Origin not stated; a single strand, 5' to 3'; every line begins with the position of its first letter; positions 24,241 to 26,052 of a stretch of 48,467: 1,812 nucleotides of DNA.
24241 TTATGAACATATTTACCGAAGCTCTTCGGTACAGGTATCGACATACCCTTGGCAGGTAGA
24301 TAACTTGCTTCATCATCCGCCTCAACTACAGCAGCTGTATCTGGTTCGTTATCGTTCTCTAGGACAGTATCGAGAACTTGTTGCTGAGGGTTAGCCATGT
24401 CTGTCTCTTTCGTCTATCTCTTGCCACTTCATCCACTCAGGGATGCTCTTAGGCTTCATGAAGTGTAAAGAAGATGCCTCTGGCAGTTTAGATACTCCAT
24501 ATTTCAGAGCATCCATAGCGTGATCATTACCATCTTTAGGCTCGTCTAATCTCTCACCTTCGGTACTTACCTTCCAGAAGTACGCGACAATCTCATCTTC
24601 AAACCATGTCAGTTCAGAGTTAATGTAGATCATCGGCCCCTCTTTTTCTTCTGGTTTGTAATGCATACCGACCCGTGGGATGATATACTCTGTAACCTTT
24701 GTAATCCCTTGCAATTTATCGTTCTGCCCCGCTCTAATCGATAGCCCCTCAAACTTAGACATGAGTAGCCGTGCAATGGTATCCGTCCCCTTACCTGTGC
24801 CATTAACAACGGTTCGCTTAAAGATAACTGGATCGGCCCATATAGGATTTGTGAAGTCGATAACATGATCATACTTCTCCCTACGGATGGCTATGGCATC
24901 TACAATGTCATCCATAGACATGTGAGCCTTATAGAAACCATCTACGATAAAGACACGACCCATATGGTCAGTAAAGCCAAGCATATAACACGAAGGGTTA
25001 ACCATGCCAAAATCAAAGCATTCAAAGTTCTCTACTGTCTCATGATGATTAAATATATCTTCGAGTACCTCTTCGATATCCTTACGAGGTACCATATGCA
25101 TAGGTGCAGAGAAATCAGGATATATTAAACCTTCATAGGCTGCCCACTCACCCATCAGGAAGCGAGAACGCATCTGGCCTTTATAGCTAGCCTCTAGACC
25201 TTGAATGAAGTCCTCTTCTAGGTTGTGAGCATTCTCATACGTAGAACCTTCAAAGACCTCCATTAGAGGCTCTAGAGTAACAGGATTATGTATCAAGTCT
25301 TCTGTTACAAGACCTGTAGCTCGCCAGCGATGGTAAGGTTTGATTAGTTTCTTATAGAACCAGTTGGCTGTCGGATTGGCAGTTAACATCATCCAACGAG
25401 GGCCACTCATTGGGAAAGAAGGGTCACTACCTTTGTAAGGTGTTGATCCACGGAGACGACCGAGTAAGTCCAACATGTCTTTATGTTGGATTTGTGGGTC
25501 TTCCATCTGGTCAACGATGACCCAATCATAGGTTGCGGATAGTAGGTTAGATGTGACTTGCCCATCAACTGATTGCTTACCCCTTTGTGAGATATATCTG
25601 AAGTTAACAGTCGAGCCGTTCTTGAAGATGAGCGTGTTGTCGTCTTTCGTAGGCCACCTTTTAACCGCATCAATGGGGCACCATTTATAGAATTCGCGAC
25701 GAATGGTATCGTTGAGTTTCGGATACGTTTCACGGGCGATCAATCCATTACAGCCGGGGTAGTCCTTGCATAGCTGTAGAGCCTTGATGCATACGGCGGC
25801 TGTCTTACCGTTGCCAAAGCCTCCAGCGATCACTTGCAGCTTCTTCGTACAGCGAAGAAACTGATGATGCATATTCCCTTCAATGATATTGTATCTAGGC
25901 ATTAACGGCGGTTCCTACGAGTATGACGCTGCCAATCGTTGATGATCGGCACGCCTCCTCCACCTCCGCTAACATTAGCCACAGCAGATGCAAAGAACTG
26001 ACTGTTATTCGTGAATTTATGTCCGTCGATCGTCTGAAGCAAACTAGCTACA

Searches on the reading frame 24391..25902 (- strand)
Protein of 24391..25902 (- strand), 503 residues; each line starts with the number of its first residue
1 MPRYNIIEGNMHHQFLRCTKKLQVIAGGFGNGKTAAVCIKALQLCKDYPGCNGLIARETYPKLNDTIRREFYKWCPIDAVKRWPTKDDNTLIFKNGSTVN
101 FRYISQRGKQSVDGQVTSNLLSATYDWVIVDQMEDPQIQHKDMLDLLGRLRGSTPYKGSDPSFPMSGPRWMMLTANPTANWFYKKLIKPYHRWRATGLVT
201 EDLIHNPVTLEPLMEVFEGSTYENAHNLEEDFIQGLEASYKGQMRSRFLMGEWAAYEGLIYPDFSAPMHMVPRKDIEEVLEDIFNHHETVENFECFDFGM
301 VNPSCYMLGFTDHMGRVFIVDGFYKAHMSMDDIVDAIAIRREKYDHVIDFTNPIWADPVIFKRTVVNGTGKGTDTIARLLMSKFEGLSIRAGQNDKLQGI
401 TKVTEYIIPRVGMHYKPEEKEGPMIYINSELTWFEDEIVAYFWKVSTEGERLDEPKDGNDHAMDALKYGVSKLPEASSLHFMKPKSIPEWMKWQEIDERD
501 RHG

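Call 13: search_protein_families(library=phrogs, proteins=[window:24391-25902:-], max_evalue=0.001)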
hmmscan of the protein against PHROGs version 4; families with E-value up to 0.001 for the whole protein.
window:24391-25902:- (503 aa): 6 families
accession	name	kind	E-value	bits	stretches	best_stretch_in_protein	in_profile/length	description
phrog_2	-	head and packaging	2.6e-27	97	1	13-477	268-596/807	terminase large subunit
phrog_979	-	head and packaging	1.2e-15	58.3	1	11-192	157-319/642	terminase large subunit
phrog_10250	-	head and packaging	2.5e-12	48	1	238-473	3-215/228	terminase large subunit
phrog_5653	-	head and packaging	9.5e-12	46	1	251-473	1-180/199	terminase large subunit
phrog_38319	-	unknown function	1.3e-08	35.6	1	213-266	184-238/271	-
phrog_6672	-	head and packaging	1.5e-08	35.3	1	425-483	80-139/145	terminase large subunit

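Call 15: search_dna_similar(query=window:24391-25902:-, collection=phages, mode=protein, max_rows=25)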
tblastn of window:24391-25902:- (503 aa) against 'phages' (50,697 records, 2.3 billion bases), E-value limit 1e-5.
Records with a match: 99; places in all: 99; records where one place covers at least 80% of the query: 71.
Best place of each record, by identity: <60% 99.
By first word of the organism name: Arthrobacter 39; Staphylococcus 12; Vibrio 8; Haloarcula 8; Bacteriophage 6; Caudoviricetes 3; Bacillus 3; Streptococcus 3; Paenibacillus 2; Lactobacillus 2; and 11 more.
By host as written in the record: Arthrobacter sp. ATCC 21022 31; Vibrio breoganii 8; - 7; Staphylococcus aureus 5; Arthrobacter globiformis B-2979 4; Haloarcula californiae 3; Haloarcula vallismortis 3; Helicobacter pullorum 2; and 31 more.
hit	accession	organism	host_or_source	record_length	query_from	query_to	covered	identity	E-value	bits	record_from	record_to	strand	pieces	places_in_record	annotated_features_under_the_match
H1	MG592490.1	Vibrio phage 1.116.O._10N.222.52.C10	Vibrio breoganii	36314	15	484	93%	24.3%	8e-10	68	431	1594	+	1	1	terminase large subunit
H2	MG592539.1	Vibrio phage 1.172.O._10N.261.52.F5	Vibrio breoganii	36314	15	484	93%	24.3%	8e-10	68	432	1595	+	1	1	terminase large subunit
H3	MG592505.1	Vibrio phage 1.134.O._10N.222.52.B8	Vibrio breoganii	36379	15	484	93%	24.3%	8e-10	68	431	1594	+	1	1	terminase large subunit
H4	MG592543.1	Vibrio phage 1.176.O._10N.261.55.F5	Vibrio breoganii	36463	15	484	93%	24.3%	8e-10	68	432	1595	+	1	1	terminase large subunit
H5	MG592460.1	Vibrio phage 1.085.O._10N.222.51.E3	Vibrio breoganii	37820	15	484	93%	24.3%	8e-10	68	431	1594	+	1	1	terminase large subunit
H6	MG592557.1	Vibrio phage 1.189.B._10N.286.51.B5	Vibrio breoganii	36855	15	484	93%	24.3%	9e-10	67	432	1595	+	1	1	terminase large subunit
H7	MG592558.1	Vibrio phage 1.189.C._10N.286.51.B5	Vibrio breoganii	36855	15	484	93%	24.3%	9e-10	67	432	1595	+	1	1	terminase large subunit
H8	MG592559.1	Vibrio phage 1.189.O._10N.286.51.B5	Vibrio breoganii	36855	15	484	93%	24.3%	9e-10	67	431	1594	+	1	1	terminase large subunit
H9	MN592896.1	Alteromonas phage XX1924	Alteromonas litorea TF-22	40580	15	477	92%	24.1%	8e-11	71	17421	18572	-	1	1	terminase large subunit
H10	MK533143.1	Paenibacillus phage vB_PlaP_API480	Paenibacillus larvae Pl02-27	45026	27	475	89%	24.5%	2e-17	92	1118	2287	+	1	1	terminase large subunit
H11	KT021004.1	Thermobifida phage P1312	Thermobifida fusca NTU22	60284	14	471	91%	23.8%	2e-14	82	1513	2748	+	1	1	terminase large subunit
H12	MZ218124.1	Paenibacillus phage SV21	Paenibacillus larvae SV21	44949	27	475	89%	24.2%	1e-15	87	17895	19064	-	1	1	terminase large subunit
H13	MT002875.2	Pseudoalteromonas phage AL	Pseudoalteromonas marina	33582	15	481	93%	23.3%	3e-11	72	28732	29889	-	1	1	terminase large subunit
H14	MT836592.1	Bacteriophage sp.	human fecal samples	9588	12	501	97%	22.1%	3e-8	62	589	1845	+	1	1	record has no annotation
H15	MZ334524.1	Haloarcula virus HCTV-16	Haloarcula californiae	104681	14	479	93%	23.1%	5e-16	87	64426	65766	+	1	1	terminase large subunit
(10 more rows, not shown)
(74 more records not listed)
